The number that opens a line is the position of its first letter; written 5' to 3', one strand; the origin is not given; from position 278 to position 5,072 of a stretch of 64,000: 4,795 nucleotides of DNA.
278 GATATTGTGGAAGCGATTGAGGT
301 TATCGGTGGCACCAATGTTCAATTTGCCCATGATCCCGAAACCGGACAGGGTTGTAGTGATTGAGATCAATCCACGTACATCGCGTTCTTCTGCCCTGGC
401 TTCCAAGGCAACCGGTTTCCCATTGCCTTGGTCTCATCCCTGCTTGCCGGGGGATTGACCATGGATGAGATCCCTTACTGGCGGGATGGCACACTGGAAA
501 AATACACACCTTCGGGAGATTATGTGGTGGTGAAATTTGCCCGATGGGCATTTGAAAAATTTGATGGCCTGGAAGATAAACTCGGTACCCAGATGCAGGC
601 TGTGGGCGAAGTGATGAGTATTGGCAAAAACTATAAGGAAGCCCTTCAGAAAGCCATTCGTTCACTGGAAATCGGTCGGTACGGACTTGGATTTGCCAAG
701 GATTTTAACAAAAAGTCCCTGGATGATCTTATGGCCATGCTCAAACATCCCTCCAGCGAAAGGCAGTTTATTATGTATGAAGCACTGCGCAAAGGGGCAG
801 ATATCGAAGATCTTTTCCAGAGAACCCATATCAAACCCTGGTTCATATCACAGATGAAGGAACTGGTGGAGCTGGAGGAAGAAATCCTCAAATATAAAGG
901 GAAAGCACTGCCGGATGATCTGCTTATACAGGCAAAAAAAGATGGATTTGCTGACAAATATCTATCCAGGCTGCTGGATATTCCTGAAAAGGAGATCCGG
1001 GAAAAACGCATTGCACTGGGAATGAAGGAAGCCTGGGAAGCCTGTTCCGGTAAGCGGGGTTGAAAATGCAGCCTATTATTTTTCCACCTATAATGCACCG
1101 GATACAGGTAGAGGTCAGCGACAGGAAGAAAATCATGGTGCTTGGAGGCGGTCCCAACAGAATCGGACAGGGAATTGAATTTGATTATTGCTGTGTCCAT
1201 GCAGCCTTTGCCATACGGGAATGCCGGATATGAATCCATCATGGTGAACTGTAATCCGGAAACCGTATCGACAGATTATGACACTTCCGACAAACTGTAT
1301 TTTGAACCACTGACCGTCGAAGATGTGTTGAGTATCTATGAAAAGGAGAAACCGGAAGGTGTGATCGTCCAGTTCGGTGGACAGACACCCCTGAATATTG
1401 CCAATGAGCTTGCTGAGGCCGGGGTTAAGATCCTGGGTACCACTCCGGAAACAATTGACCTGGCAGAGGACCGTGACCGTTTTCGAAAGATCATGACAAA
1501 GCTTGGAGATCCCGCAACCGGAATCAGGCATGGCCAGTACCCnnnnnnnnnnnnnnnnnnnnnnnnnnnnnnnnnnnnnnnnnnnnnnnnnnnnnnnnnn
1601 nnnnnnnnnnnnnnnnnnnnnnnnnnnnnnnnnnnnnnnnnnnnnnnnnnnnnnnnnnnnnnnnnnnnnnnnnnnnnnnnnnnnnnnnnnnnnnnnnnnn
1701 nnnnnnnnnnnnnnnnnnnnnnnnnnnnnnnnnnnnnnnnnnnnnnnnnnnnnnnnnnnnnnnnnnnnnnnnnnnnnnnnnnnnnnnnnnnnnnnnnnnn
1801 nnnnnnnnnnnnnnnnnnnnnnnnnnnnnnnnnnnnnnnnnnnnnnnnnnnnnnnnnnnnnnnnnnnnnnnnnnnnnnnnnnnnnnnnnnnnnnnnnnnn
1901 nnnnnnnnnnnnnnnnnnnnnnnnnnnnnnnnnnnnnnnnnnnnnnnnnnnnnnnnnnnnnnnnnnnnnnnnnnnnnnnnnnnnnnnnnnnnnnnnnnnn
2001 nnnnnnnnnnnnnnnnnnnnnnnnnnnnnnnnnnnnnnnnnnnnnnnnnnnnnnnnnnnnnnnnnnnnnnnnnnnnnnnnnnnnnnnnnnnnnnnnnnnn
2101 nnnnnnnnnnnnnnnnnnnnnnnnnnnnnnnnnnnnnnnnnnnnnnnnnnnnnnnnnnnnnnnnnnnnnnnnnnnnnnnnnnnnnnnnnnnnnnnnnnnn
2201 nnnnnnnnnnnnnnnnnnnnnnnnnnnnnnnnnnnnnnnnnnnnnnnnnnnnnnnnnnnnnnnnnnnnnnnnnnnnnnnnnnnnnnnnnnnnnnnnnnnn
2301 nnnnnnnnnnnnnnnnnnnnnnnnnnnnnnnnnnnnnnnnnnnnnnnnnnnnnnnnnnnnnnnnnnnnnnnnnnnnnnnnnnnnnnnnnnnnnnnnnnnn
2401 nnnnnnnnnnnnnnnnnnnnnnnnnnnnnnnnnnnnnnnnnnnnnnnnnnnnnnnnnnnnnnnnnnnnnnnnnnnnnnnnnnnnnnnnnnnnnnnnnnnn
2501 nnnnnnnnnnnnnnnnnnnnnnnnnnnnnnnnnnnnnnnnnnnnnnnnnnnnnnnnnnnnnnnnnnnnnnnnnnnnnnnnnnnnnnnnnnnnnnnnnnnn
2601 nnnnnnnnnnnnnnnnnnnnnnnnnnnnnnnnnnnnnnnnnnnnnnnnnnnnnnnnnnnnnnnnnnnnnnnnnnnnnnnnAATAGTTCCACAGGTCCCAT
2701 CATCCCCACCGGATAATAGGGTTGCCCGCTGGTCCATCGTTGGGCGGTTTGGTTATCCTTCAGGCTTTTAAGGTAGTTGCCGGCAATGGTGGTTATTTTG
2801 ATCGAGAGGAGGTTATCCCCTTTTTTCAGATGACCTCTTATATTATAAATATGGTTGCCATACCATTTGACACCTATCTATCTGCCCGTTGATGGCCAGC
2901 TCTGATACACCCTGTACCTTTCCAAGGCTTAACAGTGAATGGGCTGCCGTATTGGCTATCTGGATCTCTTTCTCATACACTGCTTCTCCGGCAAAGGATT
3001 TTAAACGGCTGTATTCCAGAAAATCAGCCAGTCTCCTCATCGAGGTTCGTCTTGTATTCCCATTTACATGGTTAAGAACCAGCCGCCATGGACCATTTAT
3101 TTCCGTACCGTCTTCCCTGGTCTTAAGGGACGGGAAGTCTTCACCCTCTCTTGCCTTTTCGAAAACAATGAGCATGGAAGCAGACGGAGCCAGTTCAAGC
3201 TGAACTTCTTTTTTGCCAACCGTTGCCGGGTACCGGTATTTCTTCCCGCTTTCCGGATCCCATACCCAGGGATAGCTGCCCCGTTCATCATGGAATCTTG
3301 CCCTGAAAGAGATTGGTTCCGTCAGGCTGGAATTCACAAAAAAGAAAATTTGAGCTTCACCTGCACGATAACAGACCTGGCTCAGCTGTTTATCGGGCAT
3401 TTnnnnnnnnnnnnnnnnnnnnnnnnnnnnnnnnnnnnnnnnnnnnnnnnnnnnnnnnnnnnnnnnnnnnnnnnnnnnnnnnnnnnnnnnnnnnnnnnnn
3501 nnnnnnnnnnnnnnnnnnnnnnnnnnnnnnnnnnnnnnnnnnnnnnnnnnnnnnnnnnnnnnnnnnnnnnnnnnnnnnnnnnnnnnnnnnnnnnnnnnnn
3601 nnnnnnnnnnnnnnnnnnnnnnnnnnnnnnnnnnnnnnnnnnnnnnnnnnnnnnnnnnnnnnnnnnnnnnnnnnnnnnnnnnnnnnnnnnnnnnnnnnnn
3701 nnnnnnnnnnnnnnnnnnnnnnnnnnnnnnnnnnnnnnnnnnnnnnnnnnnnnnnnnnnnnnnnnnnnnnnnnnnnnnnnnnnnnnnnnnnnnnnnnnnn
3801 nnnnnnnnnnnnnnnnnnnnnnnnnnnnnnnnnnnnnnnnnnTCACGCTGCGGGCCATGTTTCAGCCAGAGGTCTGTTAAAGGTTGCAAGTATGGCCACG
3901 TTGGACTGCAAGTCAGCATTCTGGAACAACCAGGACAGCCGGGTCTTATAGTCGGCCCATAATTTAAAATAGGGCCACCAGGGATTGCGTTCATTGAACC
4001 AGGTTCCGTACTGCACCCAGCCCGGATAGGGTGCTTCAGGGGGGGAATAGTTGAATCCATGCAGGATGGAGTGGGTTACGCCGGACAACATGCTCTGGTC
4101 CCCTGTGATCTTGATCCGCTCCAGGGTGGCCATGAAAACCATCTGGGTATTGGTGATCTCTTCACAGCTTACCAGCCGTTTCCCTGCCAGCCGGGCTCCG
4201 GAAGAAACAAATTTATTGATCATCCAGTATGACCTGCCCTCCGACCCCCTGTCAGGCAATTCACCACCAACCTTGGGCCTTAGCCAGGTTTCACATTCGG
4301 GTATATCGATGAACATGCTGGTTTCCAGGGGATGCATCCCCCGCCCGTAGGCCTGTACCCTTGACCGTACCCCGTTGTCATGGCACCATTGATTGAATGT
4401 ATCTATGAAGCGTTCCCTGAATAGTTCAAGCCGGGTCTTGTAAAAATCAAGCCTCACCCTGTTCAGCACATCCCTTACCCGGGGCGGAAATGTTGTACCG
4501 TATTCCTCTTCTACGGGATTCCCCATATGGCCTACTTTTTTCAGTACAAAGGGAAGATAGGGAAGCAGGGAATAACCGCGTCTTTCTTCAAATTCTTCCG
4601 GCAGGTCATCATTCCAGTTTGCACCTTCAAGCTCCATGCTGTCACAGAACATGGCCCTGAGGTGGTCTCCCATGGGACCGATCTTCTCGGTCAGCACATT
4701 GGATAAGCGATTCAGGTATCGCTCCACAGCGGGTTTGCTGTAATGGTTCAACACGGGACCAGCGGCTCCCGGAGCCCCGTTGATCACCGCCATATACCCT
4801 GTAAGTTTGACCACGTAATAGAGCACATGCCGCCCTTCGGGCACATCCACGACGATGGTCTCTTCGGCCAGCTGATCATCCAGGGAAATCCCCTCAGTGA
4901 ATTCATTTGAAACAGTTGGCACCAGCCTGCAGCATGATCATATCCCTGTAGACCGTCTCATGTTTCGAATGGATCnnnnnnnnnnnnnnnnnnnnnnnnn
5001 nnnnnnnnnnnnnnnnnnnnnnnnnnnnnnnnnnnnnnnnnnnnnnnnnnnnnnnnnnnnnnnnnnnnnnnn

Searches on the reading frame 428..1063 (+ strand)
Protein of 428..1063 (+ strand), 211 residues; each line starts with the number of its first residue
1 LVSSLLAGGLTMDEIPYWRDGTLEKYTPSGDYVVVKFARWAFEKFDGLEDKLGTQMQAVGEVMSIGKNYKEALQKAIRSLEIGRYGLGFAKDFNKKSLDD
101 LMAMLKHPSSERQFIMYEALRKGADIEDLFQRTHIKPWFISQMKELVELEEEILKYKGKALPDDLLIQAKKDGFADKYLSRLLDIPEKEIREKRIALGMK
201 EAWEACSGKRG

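Call 77: search_protein_families(library=pfam, proteins=[window:428-1063:+], max_evalue=0.01)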
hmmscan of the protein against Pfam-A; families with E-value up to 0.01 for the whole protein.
window:428-1063:+ (211 aa): 1 family
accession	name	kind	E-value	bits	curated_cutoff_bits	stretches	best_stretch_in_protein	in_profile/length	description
PF02787.25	CPSase_L_D3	-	6.4e-25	87.4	26.6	1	104-182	2-79/80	Carbamoyl-phosphate synthetase large chain, oligomerisation domain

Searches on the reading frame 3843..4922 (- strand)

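Call 72: search_protein_families(library=pfam, proteins=[window:3843-4922:-], max_evalue=0.001)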
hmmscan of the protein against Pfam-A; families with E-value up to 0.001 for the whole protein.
window:3843-4922:- (359 aa): 1 family
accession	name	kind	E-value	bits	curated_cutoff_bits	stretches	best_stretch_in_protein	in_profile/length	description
PF17132.9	Glyco_hydro_106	-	2.8e-34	119.1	29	1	26-351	236-547/743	alpha-L-rhamnosidase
